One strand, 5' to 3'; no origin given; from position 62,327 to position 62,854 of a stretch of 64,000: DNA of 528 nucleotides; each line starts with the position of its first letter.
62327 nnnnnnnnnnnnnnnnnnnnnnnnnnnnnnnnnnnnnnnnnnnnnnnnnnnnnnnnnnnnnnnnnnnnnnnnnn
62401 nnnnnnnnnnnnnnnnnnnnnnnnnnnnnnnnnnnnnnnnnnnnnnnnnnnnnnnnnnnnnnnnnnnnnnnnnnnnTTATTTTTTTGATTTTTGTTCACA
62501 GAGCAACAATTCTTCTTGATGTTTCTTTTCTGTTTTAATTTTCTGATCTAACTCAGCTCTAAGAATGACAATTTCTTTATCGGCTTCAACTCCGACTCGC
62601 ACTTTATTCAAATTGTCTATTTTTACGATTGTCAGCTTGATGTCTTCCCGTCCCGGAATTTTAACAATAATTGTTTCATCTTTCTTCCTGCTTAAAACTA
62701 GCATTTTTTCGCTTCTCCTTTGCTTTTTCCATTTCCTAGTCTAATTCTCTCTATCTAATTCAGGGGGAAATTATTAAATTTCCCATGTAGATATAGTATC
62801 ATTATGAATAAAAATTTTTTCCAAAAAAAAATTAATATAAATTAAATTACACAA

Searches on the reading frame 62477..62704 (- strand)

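Call 6: search_protein_families(library=pfam, proteins=[window:62477-62704:-], max_evalue=0.01)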
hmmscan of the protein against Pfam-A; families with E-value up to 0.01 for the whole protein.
window:62477-62704:- (75 aa): 1 family
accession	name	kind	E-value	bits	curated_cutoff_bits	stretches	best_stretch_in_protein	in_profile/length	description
PF02599.21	CsrA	-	1.1e-13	51.3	27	1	1-57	1-52/53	Global regulator protein family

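Call 13: search_protein_families(library=ncbifam, proteins=[window:62477-62704:-], max_evalue=0.00001)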
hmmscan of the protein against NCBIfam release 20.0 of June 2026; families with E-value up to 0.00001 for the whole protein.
window:62477-62704:- (75 aa): 3 families
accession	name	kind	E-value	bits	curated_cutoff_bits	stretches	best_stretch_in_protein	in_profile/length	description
NF002469.0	PRK01712.1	equivalog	1e-13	51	73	1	1-64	1-59/65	carbon storage regulator CsrA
TIGR00202.1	csrA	equivalog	2e-13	50.3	70.1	1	1-62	1-57/69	carbon storage regulator CsrA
NF001844.0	PRK00568.1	equivalog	4.6e-11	42.6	106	1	1-62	1-57/76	carbon storage regulator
